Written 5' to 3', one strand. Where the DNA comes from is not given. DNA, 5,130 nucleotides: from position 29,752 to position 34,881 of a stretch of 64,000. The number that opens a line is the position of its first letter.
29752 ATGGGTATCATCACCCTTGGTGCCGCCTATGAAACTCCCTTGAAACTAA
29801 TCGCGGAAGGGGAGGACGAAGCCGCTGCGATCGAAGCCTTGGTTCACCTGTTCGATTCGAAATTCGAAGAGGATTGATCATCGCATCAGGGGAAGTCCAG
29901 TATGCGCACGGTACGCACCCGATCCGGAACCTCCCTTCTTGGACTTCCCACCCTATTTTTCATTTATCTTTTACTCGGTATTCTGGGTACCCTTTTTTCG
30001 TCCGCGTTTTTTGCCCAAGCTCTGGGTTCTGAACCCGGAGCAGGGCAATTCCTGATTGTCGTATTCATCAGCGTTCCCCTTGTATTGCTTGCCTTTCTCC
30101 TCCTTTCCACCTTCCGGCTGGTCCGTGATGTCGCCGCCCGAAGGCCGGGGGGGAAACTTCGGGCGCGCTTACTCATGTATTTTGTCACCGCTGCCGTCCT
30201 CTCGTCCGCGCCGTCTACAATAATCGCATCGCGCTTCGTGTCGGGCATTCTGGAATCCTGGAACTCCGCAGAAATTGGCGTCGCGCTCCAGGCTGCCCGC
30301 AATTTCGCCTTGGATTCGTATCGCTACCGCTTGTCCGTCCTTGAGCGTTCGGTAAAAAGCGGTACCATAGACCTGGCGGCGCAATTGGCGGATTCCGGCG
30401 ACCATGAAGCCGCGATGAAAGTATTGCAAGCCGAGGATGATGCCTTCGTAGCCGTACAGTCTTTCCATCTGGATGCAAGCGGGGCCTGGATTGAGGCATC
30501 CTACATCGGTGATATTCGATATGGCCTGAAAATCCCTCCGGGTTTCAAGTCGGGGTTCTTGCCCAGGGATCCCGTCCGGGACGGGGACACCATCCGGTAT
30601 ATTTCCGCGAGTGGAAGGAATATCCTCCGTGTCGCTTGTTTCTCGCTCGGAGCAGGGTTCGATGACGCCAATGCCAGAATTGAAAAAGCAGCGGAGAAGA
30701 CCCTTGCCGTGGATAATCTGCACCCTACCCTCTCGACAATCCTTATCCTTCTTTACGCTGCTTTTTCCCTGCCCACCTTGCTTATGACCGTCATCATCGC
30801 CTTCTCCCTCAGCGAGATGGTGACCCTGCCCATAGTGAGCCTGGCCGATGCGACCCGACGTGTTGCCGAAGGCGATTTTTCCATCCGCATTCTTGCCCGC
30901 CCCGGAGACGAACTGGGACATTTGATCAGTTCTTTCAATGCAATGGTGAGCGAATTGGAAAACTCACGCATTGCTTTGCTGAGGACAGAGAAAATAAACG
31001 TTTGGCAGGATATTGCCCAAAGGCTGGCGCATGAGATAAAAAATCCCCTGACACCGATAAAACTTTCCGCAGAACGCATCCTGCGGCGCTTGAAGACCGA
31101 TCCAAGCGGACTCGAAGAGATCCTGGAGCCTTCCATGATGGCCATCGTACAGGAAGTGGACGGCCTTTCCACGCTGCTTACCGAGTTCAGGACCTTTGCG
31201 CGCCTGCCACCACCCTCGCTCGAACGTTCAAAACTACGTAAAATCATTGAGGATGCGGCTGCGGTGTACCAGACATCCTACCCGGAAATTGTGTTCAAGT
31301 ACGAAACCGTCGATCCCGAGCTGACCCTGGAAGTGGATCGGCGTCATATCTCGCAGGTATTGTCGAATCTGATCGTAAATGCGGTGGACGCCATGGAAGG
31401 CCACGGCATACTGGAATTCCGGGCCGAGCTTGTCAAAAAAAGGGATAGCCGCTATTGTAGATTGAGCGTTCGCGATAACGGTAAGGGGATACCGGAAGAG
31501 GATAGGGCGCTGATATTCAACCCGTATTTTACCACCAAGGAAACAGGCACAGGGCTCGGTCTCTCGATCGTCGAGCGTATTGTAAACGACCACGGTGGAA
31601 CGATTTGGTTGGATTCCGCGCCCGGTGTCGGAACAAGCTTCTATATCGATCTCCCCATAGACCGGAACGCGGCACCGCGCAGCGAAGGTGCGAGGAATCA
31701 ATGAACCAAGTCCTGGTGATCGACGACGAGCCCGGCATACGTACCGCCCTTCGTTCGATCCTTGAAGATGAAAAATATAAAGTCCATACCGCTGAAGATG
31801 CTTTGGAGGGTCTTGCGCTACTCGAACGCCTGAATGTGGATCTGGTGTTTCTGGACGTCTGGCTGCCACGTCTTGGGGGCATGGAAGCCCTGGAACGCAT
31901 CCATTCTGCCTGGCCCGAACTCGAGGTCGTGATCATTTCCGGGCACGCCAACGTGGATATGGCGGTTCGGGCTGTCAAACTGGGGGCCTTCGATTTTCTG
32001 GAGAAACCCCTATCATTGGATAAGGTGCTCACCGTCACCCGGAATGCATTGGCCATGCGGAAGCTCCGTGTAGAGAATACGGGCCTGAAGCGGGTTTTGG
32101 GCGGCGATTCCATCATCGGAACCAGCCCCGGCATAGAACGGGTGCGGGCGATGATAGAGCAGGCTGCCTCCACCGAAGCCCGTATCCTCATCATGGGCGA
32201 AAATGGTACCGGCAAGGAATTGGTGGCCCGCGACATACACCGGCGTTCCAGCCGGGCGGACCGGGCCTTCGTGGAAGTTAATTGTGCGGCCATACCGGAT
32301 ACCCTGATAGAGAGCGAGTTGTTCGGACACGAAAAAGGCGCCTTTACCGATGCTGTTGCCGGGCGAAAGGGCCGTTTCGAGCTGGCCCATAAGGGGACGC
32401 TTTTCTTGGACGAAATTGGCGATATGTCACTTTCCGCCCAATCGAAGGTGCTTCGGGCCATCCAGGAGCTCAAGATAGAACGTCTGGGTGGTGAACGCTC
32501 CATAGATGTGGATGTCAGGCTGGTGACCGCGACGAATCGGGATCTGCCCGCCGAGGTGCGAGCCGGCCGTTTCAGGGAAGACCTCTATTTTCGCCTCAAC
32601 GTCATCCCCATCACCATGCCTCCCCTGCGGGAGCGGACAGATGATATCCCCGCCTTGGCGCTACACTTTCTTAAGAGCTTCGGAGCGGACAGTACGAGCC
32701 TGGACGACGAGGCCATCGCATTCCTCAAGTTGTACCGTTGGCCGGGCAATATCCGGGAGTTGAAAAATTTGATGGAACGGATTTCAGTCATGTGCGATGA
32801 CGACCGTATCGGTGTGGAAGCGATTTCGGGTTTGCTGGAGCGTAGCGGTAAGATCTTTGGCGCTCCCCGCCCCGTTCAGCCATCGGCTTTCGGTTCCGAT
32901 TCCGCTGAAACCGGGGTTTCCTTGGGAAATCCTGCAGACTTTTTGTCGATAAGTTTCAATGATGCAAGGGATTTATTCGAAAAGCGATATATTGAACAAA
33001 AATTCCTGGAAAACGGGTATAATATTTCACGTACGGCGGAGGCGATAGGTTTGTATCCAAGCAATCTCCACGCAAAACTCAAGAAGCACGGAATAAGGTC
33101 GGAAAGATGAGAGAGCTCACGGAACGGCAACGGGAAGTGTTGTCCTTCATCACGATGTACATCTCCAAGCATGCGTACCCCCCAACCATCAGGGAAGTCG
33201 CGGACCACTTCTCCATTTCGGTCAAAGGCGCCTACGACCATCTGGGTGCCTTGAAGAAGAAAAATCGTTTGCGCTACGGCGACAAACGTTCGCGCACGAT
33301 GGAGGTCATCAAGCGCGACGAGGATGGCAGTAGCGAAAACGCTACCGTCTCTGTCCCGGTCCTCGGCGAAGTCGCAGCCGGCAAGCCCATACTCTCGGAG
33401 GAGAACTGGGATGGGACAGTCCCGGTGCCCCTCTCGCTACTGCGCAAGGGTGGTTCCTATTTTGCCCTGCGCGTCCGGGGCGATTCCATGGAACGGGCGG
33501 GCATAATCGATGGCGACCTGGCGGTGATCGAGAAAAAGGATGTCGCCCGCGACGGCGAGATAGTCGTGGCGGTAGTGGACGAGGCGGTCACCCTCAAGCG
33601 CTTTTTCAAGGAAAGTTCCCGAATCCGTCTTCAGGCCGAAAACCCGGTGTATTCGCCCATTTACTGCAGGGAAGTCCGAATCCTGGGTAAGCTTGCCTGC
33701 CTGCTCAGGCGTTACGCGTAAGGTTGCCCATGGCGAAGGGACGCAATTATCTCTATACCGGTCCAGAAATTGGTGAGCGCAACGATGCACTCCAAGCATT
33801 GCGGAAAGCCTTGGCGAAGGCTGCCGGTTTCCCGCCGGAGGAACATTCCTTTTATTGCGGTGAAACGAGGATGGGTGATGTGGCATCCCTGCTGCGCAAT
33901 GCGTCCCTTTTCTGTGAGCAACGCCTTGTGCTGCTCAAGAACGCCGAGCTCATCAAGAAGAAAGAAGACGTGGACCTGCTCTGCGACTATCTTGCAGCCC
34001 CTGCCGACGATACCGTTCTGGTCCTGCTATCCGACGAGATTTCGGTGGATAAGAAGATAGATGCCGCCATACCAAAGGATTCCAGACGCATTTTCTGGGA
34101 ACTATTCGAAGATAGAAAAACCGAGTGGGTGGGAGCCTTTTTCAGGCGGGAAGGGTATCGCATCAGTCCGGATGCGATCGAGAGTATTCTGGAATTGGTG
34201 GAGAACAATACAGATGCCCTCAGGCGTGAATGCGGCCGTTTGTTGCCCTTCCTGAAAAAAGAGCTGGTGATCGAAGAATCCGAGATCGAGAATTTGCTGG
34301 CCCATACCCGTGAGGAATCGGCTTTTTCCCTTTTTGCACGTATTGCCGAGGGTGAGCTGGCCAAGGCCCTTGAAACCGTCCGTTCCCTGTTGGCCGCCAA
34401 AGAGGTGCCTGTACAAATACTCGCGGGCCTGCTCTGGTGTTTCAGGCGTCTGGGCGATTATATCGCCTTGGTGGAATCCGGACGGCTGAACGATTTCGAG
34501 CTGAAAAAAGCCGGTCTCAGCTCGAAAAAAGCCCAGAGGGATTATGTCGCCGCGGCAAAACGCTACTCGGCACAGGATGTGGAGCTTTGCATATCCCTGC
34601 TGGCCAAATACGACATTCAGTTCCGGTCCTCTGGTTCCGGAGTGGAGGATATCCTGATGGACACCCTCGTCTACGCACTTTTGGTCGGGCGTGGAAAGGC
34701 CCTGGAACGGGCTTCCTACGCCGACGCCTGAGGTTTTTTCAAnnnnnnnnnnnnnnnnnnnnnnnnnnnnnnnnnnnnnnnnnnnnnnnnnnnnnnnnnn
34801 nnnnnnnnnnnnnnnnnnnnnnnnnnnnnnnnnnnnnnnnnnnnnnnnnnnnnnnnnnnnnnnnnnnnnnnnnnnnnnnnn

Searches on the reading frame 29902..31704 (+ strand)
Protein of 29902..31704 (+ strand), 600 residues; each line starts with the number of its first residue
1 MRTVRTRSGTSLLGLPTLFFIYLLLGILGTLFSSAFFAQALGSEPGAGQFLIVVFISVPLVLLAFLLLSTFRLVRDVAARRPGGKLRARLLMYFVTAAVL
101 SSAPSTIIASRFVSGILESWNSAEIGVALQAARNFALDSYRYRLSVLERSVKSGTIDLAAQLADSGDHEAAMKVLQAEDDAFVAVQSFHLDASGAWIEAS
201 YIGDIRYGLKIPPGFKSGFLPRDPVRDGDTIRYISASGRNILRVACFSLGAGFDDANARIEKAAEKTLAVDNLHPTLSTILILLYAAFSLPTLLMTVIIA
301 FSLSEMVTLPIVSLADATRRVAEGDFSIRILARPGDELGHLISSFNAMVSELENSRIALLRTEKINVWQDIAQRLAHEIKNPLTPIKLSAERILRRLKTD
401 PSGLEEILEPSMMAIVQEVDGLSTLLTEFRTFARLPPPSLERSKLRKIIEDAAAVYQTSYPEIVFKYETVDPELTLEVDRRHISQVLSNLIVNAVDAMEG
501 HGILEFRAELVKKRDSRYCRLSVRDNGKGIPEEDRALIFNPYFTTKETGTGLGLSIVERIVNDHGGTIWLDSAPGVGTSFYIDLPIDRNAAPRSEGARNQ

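Call 22: search_protein_families(library=pfam, proteins=[window:29902-31704:+], max_evalue=0.00001)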
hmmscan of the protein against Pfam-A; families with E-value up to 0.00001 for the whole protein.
window:29902-31704:+ (600 aa): 3 families
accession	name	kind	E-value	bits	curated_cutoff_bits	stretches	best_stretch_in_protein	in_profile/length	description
PF02518.31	HATPase_c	-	1.1e-27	97.1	26.4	1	479-587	2-110/111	Histidine kinase-, DNA gyrase B-, and HSP90-like ATPase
PF00672.30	HAMP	-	6.9e-12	45.9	25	1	307-353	6-52/53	HAMP domain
PF00512.31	HisKA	-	7.3e-08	32.8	26.9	1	371-435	5-63/66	His Kinase A (phospho-acceptor) domain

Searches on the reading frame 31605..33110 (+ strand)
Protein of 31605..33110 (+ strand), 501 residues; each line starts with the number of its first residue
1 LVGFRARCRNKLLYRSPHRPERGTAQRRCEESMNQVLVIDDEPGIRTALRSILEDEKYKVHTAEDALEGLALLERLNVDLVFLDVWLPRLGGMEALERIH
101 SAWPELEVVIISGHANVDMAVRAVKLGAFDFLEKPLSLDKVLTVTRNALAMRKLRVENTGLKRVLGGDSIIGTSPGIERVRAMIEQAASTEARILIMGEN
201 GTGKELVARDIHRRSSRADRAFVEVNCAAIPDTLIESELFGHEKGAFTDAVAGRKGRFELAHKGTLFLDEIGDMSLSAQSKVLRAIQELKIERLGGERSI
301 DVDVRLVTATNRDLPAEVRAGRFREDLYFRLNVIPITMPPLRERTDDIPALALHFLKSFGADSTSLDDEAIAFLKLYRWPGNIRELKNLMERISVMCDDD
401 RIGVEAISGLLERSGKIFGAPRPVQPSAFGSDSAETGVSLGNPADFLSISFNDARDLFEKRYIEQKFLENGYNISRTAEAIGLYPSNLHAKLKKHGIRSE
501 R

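Call 22: search_protein_families(library=pfam, proteins=[window:31605-33110:+], max_evalue=0.00001)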
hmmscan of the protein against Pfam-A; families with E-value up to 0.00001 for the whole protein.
window:31605-33110:+ (501 aa): 8 families
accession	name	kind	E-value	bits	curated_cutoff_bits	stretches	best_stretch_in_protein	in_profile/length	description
PF00158.32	Sigma54_activat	-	6.3e-70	234.6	20.2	1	170-336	1-167/168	Sigma-54 interaction domain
PF00072.30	Response_reg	-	1e-30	106.6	30.2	1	36-143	1-108/111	Response regulator receiver domain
PF14532.12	Sigma54_activ_2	-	2.4e-21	76.8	25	1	171-341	1-138/138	Sigma-54 interaction domain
PF25601.1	AAA_lid_14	-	1.8e-20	73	27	1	342-409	1-72/87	AAA+ ATPase lid domain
PF01078.27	Mg_chelatase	-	5.5e-07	29.6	20.3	0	254-311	98-157/207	Magnesium chelatase, subunit ChlI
PF00004.35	AAA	-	9.2e-07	29.8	21.2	1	194-330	1-130/131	ATPase family associated with various cellular activities (AAA)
PF07728.20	AAA_5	-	1.7e-06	28.5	22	1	194-312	2-123/139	AAA domain (dynein-related subfamily)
PF02954.25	HTH_8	-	2.6e-06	27.5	22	1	456-495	3-42/42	Bacterial regulatory protein, Fis family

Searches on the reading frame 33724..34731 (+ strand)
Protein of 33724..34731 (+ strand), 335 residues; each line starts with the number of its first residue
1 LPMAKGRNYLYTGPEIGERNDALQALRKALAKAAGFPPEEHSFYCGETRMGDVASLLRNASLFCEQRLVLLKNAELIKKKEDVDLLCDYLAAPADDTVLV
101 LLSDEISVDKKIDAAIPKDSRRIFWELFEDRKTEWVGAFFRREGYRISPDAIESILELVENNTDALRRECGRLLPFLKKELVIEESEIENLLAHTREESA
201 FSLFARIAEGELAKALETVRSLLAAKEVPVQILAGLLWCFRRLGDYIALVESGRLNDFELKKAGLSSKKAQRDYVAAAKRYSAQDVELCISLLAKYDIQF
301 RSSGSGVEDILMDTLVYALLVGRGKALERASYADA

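Call 22: search_protein_families(library=pfam, proteins=[window:33724-34731:+], max_evalue=0.00001)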
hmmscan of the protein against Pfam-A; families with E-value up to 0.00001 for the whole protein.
window:33724-34731:+ (335 aa): 1 family
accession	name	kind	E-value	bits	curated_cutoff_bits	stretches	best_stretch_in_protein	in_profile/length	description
PF21694.2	DNA_pol3_delta_C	-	2.4e-08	34.5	27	1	197-316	1-118/121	DNA polymerase III delta subunit, C-terminal domain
